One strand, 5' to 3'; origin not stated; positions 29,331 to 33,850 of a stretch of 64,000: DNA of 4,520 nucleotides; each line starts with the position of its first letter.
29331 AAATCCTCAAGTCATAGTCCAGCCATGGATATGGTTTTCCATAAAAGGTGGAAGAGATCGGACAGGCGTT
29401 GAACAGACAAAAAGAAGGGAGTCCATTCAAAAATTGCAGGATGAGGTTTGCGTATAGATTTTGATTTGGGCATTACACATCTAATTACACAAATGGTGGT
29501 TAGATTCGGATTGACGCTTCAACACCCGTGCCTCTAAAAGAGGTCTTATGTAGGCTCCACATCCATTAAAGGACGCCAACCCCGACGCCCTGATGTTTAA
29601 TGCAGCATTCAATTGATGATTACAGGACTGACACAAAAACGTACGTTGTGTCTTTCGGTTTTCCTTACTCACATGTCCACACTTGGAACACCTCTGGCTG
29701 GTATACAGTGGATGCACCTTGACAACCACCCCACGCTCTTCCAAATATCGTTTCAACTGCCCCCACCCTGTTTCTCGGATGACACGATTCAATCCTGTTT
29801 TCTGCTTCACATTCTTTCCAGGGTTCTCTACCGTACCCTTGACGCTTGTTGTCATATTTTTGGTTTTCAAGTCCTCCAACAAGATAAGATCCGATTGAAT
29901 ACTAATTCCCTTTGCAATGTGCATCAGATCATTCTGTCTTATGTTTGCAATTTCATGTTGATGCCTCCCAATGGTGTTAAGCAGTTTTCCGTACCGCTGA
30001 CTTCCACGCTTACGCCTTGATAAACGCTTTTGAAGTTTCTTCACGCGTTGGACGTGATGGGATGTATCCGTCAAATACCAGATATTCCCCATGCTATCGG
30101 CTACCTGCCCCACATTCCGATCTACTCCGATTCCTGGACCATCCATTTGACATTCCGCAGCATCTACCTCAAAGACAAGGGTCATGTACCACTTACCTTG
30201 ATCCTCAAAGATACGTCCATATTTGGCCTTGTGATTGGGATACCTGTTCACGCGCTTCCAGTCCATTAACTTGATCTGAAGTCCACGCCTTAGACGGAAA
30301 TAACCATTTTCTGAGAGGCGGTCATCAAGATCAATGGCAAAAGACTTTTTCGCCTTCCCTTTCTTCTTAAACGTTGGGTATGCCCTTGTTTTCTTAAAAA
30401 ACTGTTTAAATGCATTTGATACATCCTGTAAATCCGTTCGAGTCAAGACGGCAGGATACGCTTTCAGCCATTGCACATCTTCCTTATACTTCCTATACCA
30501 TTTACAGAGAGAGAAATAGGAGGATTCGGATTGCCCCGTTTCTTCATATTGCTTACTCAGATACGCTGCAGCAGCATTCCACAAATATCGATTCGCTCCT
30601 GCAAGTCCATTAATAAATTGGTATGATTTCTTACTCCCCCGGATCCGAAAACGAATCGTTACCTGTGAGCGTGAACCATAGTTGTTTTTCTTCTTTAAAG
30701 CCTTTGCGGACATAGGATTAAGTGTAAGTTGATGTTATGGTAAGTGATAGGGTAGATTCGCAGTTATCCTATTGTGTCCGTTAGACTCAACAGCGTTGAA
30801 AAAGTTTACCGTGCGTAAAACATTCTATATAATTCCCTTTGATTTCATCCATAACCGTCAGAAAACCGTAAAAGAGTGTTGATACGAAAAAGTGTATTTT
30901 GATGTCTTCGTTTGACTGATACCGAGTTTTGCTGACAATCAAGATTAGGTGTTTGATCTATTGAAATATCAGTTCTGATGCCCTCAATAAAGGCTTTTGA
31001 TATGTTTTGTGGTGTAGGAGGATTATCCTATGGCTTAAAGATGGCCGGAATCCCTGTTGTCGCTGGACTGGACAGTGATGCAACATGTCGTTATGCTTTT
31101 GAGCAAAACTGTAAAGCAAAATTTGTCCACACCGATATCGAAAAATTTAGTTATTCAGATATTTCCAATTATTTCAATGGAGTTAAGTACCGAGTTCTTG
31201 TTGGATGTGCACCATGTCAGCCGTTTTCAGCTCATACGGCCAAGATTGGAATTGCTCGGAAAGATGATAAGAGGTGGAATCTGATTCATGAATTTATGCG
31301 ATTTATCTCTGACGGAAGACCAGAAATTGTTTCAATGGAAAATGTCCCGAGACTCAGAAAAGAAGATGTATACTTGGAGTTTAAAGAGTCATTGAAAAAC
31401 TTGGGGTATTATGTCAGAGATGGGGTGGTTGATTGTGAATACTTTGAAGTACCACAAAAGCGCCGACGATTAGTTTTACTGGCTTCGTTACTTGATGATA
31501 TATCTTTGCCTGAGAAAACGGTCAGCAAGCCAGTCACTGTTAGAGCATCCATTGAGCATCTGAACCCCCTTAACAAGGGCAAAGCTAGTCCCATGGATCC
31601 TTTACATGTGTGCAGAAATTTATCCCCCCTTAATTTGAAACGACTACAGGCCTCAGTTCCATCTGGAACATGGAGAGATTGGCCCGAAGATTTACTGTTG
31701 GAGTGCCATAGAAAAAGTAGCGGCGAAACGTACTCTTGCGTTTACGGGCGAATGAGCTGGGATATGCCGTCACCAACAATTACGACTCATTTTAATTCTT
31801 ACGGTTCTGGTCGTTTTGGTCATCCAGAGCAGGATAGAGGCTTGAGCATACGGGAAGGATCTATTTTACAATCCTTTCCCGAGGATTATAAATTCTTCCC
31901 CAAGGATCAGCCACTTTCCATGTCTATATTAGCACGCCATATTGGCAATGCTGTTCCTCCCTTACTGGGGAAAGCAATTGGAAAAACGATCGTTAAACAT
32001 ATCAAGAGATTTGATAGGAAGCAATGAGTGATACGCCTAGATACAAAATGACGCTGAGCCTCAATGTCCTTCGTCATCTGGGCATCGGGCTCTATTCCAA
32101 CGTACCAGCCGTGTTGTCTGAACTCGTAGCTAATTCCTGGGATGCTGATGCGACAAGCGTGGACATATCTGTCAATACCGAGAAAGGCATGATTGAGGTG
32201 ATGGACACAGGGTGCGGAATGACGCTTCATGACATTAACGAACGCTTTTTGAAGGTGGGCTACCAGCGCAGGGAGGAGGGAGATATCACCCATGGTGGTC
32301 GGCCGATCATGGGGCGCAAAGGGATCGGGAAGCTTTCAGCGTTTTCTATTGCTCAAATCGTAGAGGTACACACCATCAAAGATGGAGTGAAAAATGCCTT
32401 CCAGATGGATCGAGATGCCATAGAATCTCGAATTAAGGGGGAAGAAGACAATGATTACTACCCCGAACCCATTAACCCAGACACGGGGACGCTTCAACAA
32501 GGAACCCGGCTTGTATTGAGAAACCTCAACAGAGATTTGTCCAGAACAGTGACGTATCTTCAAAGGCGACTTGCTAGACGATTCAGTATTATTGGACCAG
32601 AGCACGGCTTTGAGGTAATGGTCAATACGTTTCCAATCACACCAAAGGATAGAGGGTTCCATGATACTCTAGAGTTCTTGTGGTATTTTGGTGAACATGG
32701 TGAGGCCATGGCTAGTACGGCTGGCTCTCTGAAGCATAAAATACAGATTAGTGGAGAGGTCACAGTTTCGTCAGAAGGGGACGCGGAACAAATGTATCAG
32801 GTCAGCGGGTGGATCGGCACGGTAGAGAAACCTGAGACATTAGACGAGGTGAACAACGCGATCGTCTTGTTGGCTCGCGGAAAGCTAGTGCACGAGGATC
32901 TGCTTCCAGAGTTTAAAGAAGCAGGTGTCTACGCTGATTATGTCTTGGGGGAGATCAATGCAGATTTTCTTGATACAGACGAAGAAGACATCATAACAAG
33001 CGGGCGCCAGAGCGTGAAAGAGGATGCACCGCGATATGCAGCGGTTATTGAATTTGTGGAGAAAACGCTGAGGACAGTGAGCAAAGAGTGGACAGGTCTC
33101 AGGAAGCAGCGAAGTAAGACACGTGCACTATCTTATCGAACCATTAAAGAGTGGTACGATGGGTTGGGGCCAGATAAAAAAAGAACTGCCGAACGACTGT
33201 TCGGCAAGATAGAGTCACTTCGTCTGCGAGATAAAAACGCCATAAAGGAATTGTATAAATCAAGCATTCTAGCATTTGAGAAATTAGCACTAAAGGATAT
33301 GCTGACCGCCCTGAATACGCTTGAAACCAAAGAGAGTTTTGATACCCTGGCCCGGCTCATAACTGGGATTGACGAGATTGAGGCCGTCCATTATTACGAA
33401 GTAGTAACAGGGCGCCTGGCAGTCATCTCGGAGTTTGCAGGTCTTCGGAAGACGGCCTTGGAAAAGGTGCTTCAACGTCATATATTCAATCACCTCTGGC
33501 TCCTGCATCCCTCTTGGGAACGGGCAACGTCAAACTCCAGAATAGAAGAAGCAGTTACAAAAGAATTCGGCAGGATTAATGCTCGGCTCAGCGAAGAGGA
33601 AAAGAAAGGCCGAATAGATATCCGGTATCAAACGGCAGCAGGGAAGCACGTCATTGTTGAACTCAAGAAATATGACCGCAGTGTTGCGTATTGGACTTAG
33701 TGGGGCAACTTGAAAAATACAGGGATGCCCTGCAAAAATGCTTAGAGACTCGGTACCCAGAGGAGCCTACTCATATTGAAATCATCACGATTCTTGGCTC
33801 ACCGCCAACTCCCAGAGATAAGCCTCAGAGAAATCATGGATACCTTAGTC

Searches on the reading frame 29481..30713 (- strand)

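Call 10: search_protein_families(library=ncbifam, proteins=[window:29481-30713:-], max_evalue=0.00001)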
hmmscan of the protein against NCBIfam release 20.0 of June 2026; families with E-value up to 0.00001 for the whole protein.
window:29481-30713:- (410 aa): 5 families
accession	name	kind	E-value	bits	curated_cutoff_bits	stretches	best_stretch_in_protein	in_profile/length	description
NF040570.1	guided_TnpB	subfamily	1.4e-49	169.5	100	1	20-376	1-388/389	RNA-guided endonuclease TnpB family protein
NF038281.1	IS200_TnpB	exception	5.6e-39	134.3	425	1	19-378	3-359/360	IS200/IS605 family element RNA-guided endonuclease TnpB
NF038280.1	IS607_TnpB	exception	4.2e-13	49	350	1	172-387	179-401/431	IS607 family element RNA-guided endonuclease TnpB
NF038192.1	V_cas_c2c8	exception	4.7e-12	45.8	350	1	94-352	158-457/457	type V CRISPR-associated protein C2c8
NF049972.1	CRISPR_Cas12f2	exception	4.5e-11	42.2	450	1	221-374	365-515/524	type V CRISPR-associated effector Cas12f2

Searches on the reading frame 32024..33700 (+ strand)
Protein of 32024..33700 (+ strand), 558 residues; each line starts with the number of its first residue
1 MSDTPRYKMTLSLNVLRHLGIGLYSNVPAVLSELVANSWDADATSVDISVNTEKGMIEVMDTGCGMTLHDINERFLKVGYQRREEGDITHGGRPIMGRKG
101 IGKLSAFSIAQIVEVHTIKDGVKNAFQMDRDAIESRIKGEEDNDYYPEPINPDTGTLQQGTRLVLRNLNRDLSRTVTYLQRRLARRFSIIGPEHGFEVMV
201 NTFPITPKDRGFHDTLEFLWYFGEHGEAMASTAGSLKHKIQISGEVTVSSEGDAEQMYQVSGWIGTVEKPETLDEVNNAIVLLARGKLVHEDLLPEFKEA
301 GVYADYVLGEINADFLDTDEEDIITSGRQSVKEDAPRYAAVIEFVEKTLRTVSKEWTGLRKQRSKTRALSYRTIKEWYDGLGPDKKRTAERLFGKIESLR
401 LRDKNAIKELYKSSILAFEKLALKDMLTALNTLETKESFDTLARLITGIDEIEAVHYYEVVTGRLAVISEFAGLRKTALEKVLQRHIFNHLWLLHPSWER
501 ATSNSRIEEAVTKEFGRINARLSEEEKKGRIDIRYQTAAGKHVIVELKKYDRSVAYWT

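Call 10: search_protein_families(library=ncbifam, proteins=[window:32024-33700:+], max_evalue=0.00001)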
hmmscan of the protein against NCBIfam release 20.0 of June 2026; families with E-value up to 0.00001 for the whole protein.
window:32024-33700:+ (558 aa): 5 families
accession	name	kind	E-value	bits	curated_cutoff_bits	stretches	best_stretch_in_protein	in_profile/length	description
NF050001.1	restrict_BbrUII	equivalog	4.1e-197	656.7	550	1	7-555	1-560/659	BbrUII/HgiDII family restriction enzyme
NF010683.0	PRK14083.1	equivalog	2.4e-08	32.9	455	1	41-169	41-169/604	HSP90 family protein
TIGR00585.2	mutl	equivalog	2.7e-08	33.2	180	1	29-73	23-68/555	DNA mismatch repair endonuclease MutL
NF000951.0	PRK00095.2-1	equivalog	2.9e-07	29.5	391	1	27-73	25-71/559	DNA mismatch repair endonuclease MutL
NF003555.1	PRK05218.1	equivalog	7e-06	24.8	371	0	40-121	55-141/614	molecular chaperone HtpG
